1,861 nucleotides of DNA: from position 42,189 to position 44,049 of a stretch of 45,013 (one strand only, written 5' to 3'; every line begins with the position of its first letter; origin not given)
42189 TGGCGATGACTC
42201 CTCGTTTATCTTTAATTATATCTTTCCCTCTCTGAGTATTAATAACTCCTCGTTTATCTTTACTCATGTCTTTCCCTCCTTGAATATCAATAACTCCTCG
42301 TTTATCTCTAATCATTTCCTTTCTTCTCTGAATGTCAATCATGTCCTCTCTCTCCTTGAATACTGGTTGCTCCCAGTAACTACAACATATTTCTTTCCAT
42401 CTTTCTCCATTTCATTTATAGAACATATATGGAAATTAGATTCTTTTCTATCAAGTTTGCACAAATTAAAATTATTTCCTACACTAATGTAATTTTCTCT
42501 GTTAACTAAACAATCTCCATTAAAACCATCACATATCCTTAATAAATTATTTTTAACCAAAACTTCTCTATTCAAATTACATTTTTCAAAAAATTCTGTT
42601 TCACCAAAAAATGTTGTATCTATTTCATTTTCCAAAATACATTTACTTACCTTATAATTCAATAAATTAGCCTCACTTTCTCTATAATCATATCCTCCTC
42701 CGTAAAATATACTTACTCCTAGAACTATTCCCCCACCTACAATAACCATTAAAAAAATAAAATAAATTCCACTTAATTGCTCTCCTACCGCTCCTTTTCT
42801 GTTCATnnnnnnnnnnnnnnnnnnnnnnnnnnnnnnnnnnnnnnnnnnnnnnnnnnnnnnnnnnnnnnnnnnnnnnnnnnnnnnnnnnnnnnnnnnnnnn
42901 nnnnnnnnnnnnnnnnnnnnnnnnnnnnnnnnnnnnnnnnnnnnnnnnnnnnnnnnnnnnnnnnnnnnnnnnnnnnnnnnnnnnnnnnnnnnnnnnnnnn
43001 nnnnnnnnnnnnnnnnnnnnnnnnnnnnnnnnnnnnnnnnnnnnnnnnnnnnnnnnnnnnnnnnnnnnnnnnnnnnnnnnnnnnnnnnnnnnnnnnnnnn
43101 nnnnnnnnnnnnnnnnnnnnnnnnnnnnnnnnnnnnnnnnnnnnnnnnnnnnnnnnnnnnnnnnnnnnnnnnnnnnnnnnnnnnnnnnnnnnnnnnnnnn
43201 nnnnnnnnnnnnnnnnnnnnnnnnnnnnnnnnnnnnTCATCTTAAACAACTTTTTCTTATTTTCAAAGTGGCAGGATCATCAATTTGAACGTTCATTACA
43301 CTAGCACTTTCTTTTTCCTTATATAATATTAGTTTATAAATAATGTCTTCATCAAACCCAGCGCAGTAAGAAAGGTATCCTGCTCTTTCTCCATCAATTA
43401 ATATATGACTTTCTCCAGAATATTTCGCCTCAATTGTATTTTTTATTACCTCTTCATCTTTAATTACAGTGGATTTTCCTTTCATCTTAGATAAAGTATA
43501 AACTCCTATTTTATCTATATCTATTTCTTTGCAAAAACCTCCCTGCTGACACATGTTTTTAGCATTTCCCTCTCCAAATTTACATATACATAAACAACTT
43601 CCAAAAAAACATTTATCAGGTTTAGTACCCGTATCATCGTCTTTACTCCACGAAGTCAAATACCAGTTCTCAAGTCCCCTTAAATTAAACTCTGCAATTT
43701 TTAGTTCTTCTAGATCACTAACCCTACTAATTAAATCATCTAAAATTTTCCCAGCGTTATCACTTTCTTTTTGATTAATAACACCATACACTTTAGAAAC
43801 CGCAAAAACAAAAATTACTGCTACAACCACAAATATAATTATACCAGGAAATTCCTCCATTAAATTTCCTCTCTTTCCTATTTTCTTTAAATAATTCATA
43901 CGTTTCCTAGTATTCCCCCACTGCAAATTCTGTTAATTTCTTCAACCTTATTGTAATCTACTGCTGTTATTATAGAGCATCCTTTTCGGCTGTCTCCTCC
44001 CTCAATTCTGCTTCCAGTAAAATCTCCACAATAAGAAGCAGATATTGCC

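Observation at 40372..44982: Six-gene translationally coupled operon plus a separate pilin gene, all with class III (type IV pilin-like) signal peptides and no assembly ATPase nearby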

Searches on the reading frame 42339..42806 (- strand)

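Call 6: search_protein_families(library=pfam, max_evalue=1, proteins=[window:42339-42806:-])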
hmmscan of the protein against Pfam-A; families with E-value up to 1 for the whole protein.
window:42339-42806:- (155 aa): 1 family
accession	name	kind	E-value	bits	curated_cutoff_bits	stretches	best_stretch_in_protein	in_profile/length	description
PF09499.16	RE_ApaLI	-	0.11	12.7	25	1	28-106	41-112/189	ApaLI-like restriction endonuclease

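Call 7: search_protein_families(library=ncbifam, max_evalue=1, proteins=[window:42339-42806:-])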
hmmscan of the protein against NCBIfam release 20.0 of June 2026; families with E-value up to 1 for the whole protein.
window:42339-42806:- (155 aa): 0 families

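Call 85: search_protein_families(library=phrogs, max_evalue=0.01, proteins=[window:42339-42806:-])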
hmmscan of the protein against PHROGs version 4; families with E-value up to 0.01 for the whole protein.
window:42339-42806:- (155 aa): 0 families

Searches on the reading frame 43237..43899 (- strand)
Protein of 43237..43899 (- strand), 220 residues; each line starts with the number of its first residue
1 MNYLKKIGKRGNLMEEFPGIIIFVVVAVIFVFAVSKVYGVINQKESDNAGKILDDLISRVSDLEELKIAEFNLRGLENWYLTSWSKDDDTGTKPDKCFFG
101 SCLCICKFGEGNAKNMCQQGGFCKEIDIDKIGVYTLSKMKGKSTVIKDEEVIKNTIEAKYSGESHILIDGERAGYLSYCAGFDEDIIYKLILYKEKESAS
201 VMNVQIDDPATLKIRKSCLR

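Call 6: search_protein_families(library=pfam, max_evalue=1, proteins=[window:43237-43899:-])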
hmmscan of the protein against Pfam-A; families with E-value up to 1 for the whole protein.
window:43237-43899:- (220 aa): 3 families
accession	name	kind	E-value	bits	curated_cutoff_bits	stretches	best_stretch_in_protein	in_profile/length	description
PF13623.11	SurA_N_2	-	0.016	15.5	28.5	1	15-59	6-53/145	SurA-like N-terminal domain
PF09799.14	Transmemb_17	-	0.023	15.7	26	1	7-45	55-91/107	Predicted membrane protein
PF07158.17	MatC_N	-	0.13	12.8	23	1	12-42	47-77/149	Dicarboxylate carrier protein MatC N-terminus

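Call 7: search_protein_families(library=ncbifam, max_evalue=1, proteins=[window:43237-43899:-])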
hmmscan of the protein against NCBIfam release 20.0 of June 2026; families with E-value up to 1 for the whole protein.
window:43237-43899:- (220 aa): 2 families
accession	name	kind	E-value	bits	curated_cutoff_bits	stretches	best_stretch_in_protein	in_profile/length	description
NF033232.1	small_YtzI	equivalog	0.11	11.9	33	1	19-39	8-28/41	YtzI protein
TIGR02956.1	TMAO_torS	equivalog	0.12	10.4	676.5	1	26-73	162-208/967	TMAO reductase system sensor histidine kinase/response regulator TorS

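Call 85: search_protein_families(library=phrogs, max_evalue=0.01, proteins=[window:43237-43899:-])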
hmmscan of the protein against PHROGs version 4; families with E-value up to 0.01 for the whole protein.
window:43237-43899:- (220 aa): 0 families
